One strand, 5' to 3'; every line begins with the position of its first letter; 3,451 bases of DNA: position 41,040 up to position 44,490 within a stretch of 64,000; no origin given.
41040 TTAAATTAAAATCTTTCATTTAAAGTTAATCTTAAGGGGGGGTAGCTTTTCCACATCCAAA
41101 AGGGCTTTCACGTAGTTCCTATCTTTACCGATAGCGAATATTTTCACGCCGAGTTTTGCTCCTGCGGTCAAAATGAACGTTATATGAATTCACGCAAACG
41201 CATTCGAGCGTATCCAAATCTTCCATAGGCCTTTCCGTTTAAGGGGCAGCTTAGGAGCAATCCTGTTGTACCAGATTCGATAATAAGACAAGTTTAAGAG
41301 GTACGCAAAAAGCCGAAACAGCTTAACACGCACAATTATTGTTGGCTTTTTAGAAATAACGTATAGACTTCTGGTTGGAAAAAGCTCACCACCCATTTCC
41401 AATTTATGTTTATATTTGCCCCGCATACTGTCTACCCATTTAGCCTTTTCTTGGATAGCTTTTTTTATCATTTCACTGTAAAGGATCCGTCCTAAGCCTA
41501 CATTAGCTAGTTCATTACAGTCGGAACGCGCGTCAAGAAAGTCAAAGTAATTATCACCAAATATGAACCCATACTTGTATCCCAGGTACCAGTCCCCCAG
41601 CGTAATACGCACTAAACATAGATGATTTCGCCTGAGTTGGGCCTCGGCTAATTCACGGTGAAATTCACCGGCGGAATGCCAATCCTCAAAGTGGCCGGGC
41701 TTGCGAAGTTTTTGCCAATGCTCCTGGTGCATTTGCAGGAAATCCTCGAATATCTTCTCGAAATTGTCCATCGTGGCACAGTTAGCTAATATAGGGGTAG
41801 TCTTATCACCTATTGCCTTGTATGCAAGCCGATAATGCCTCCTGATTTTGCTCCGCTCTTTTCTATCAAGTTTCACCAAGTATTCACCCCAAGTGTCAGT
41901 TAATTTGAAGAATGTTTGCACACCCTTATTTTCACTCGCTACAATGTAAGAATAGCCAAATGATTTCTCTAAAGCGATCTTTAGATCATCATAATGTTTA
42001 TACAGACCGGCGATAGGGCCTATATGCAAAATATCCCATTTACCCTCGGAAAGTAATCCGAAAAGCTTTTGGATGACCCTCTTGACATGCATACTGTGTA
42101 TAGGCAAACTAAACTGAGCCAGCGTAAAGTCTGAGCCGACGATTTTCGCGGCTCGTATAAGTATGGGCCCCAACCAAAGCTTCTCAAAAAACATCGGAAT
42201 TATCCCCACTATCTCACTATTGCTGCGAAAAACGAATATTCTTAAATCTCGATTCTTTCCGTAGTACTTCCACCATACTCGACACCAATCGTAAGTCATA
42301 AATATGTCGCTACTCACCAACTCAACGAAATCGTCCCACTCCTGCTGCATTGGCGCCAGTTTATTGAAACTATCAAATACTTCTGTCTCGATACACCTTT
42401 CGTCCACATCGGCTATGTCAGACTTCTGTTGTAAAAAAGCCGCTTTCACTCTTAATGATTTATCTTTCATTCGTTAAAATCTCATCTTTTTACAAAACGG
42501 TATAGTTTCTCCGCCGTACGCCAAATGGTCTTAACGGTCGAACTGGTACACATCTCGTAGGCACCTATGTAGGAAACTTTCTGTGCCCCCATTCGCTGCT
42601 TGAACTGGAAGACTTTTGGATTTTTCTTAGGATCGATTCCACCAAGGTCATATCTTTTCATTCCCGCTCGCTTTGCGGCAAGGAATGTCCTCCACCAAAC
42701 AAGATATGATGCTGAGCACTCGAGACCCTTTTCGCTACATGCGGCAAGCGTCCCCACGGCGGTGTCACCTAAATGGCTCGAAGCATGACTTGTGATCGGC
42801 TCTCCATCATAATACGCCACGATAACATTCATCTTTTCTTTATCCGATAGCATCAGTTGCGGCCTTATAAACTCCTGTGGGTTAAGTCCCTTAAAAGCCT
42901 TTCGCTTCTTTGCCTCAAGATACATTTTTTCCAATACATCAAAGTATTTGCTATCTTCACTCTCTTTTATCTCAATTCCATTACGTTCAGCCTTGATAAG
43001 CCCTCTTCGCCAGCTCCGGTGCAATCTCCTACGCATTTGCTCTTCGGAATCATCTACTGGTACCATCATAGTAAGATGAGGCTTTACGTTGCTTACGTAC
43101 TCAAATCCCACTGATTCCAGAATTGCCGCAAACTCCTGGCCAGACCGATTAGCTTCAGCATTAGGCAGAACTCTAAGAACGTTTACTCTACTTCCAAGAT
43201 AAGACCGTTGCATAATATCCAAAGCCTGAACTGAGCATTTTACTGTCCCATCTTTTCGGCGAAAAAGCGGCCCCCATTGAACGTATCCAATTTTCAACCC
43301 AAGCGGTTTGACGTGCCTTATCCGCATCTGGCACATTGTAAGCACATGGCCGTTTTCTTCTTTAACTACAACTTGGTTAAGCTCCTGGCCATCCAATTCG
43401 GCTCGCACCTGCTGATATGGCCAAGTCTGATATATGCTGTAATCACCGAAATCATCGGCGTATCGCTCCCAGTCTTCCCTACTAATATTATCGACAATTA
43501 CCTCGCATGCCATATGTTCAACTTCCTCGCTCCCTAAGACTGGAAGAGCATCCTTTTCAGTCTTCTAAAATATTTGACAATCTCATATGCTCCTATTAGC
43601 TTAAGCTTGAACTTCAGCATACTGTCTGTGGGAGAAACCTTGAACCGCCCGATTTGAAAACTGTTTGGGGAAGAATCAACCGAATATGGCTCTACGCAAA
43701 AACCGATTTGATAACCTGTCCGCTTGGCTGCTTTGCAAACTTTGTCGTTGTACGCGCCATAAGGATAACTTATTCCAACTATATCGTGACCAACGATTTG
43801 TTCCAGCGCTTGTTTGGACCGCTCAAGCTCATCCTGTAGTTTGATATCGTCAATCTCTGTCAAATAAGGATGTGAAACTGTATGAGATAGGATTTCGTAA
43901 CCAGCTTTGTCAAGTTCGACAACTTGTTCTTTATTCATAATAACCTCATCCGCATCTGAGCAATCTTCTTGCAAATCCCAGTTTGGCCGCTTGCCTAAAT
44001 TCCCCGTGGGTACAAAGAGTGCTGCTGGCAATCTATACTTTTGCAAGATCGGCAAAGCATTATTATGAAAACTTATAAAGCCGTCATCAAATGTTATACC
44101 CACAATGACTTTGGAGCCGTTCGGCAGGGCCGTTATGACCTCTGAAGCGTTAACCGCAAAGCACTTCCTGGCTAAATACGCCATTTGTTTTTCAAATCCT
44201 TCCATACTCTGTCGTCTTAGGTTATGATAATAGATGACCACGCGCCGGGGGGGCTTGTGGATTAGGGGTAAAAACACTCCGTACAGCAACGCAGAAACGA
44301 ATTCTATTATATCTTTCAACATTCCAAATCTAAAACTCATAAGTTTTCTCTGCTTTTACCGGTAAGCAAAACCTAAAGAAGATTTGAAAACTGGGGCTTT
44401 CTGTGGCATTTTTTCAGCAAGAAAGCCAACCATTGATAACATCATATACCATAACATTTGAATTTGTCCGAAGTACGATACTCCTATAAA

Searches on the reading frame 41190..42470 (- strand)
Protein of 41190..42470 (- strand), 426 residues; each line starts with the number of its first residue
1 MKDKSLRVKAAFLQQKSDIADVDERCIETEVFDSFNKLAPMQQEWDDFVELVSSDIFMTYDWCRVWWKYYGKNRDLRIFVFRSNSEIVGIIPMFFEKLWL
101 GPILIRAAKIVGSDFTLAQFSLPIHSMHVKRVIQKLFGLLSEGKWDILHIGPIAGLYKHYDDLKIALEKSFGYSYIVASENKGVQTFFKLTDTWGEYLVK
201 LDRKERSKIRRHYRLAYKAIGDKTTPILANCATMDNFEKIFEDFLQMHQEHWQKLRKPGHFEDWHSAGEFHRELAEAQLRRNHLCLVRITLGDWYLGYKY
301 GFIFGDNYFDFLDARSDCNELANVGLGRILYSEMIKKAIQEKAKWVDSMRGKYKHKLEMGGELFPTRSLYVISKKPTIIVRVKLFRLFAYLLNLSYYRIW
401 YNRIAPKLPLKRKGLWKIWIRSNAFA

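Call 52: search_protein_families(library=pfam, proteins=[window:41190-42470:-], max_evalue=0.0001)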
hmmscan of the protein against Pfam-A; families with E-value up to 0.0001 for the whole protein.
window:41190-42470:- (426 aa): 1 family
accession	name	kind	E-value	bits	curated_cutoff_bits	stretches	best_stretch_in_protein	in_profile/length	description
PF13480.13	Acetyltransf_6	-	9.4e-13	49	22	1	204-356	2-142/143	Acetyltransferase (GNAT) domain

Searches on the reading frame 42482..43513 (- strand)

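Call 52: search_protein_families(library=pfam, proteins=[window:42482-43513:-], max_evalue=0.0001)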
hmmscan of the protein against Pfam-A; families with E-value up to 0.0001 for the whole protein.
window:42482-43513:- (343 aa): 2 families
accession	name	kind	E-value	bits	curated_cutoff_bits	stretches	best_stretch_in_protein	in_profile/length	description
PF02388.22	FemAB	-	2.3e-14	53.5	24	1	265-327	333-397/406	FemAB family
PF13480.13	Acetyltransf_6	-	2.2e-07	31.5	22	1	165-294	4-138/143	Acetyltransferase (GNAT) domain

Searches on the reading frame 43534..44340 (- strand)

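Call 52: search_protein_families(library=pfam, proteins=[window:43534-44340:-], max_evalue=0.0001)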
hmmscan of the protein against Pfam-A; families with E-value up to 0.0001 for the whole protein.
window:43534-44340:- (268 aa): 1 family
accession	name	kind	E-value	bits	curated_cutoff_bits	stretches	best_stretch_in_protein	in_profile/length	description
PF01522.26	Polysacc_deac_1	-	1.5e-29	102.9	23.1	1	76-212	5-123/124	Polysaccharide deacetylase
